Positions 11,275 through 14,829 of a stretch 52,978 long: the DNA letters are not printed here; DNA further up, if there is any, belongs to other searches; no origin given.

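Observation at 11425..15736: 1084-aa NTPase-TPR-BTAD regulator divergently paired with a PEP-CTERM protein gene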

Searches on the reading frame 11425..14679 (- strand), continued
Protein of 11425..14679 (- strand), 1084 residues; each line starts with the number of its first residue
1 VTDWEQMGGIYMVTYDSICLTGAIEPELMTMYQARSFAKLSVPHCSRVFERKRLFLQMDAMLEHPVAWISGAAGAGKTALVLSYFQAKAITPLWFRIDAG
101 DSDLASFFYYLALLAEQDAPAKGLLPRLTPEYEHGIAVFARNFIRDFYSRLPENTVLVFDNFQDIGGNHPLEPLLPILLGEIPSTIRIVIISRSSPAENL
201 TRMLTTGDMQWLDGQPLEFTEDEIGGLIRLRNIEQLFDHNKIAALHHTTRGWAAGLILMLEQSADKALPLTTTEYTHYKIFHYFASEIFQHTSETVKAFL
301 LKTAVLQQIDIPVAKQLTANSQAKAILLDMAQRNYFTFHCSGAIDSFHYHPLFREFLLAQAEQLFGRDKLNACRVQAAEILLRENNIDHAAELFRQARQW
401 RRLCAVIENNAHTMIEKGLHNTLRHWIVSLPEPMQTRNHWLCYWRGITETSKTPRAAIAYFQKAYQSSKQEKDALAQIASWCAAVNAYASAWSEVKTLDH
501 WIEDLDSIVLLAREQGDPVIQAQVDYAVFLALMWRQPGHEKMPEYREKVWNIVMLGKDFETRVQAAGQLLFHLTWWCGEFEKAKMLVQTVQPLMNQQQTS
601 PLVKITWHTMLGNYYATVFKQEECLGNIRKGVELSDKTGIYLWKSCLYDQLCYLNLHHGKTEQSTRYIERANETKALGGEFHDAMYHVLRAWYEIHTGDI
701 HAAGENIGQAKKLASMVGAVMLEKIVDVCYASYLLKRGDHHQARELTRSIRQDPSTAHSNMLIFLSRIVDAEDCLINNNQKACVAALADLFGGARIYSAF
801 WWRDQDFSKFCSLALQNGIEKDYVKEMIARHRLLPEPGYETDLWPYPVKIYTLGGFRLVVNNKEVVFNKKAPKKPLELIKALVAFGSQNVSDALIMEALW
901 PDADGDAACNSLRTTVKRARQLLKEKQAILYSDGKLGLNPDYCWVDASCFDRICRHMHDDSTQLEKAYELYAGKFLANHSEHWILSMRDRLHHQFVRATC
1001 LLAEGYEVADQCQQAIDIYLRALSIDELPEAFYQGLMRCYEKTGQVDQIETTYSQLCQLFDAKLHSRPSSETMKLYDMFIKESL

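Call 78: predict_structure(alignment_id=A1)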
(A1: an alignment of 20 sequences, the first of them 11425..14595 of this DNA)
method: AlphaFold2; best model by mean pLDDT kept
length: 1056 residues; sequences in the alignment: 20
mean_pLDDT: 82.5   pTM: 0.62
mean pLDDT of the five models: 82.5, 81.2, 79.9, 79.9, 78.0
residues with pLDDT >= 90: 404; 70-90: 483; 50-70: 130; < 50: 39
segments of 3 or more residues with pLDDT < 50: 1-7, 45-47, 225-227, 229-252
pLDDT, mean of each block of 10 residues (from residue 1): 40 67 81 78 61 76 78 72 78 67 72 87 82 66 75 80 71 60 75 78 65 67 50 34 38 55 79 91 91 89 68 74 80 86 94 90 93 93 82 87 89 93 87 94 94 93 82 91 92 94 90 93 92 90 89 91 82 87 90 89 91 89 87 90 89 91 91 96 93 90 93 92 66 85 89 89 73 76 91 89 81 87 89 85 78 90 91 85 92 90 92 90 79 75 76 70 88 89 91 90 94 91 93 89 92 76
secondary structure, 60 per line:
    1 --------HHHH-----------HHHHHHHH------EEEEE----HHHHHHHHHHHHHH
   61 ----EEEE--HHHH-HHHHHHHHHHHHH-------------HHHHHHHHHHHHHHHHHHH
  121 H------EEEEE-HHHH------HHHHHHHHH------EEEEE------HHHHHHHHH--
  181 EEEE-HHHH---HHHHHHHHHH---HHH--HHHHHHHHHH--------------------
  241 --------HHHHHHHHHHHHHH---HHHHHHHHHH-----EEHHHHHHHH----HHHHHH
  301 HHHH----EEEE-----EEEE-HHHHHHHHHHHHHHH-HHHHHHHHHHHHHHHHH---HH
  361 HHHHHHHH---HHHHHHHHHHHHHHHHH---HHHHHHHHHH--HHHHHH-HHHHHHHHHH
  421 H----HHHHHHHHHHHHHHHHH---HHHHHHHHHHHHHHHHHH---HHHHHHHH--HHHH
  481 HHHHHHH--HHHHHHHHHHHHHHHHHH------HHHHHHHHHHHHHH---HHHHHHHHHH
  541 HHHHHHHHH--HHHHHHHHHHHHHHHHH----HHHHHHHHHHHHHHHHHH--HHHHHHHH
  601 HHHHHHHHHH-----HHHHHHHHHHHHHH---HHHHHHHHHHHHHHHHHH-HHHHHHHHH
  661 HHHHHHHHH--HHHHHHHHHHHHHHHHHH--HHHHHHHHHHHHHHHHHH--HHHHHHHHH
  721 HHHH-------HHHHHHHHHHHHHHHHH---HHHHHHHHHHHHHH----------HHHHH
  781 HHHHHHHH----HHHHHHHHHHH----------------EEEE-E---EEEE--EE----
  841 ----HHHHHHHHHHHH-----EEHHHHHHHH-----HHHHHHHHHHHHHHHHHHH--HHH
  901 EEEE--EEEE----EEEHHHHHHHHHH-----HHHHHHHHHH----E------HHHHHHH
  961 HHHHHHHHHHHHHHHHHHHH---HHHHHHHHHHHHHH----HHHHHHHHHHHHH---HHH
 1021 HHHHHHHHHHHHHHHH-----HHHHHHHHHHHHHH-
elements in order (helices of 4 or more, strands of 3 or more residues): H9-12 H24-31 E38-42 H47-60 E65-68 H71-74 H76-88 H102-121 E128-132 H134-137 H144-152 E159-163 H170-178 E181-184 H186-189 H193-202 H211-220 H249-262 H266-275 H283-290 H295-304 E309-312 E318-321 H323-337 H339-355 H359-368 H372-388 H392-401 H404-409 H411-421 H426-442 H446-463 H467-474 H477-487 H490-507 H514-527 H531-549 H552-568 H573-590 H593-610 H616-629 H633-650 H652-669 H672-689 H692-709 H712-724 H732-748 H752-765 H776-788 H793-803 E820-823 E829-832 H845-856 H864-871 H877-895 E901-904 E907-910 E915-917 H918-927 H933-942 H954-980 H984-997 H1002-1014 H1018-1036 H1042-1055

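Call 82: fold_search(model_id=the predicted structure, library=pdb)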
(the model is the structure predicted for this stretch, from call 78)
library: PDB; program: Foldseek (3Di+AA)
matches with E <= 10: 1520; with E <= 0.001: 191
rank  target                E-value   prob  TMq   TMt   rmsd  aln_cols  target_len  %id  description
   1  8bob_C                7.5e-10  1.00  0.19  0.41  14.2       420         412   18  Structural basis for negative regulation of the maltose system (released 2023-10-18)
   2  6mfv_A                7.5e-10  1.00  0.18  0.25  24.6       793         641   15  Crystal structure of the Signal Transduction ATPase with Numerous Domains (STAND) protein with a tetratricopeptide rep (released 2019-02-20)
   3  8bbg_D                2.6e-09  1.00  0.28  0.23  29.2      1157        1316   11  Structure of the IFT-A complex; anterograde IFT-A train model (released 2022-12-21)
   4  8fgw_D                2.7e-09  1.00  0.23  0.20  30.0      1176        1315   10  Human IFT-A complex structures provide molecular insights into ciliary transport (released 2023-02-22)
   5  9hvq_Q                2.4e-07  1.00  0.16  0.18  22.6       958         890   11  Structure of the transcribing Pol II-DSIF-PAF-SPT6-RECQL5 complex (released 2025-07-16)
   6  8hmd_C                4.0e-07  1.00  0.25  0.21  28.5      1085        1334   10  base module state 2 of Tetrahymena IFT-A (released 2023-06-14)
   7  9rtt_Q                1.0e-06  1.00  0.16  0.18  24.1       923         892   11  Activated Elongation Complex with IWS1 and ELOF1 (released 2025-09-03)
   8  8q9t_E                1.2e-06  1.00  0.20  0.20  29.9      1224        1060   10  CryoEM structure of a S. Cerevisiae Ski238 complex bound to RNA (released 2023-11-29)
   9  9g8r_B                1.3e-06  1.00  0.16  0.15  28.8      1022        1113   10  human SKI7-SKI238 complex in the open state (released 2024-10-16)
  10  7qdr_B                1.4e-06  1.00  0.22  0.20  29.2      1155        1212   12  Apo human SKI complex in the closed state (released 2022-02-02)
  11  7qds_B                1.9e-06  1.00  0.16  0.17  23.2      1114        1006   11  Apo human SKI complex in the open state (released 2022-02-02)
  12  4buj_B                2.3e-06  1.00  0.20  0.17  29.3      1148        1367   10  Crystal structure of the S. cerevisiae Ski2-3-8 complex (released 2013-08-28)
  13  8fy4_B                3.0e-06  1.00  0.28  0.46  10.8       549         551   13  Structure of NOT1:NOT10:NOT11 module of the chicken CCR4-NOT complex (released 2023-08-30)
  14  8qca_B                4.1e-06  1.00  0.25  0.33  25.0       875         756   11  CryoEM structure of a S. Cerevisiae Ski2387 complex in the closed state bound to RNA (released 2023-11-15)
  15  4kvm_C                4.6e-06  1.00  0.13  0.18  36.0       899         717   11  The NatA (Naa10p/Naa15p) amino-terminal acetyltransferase complex bound to a bisubstrate analog (released 2013-07-31)
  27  8hvr_I                1.4e-05  1.00  0.19  0.63   5.4       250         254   15  Cryo-EM structure of AfsR-dependent transcription activation complex with afsS promoter (released 2023-12-27)
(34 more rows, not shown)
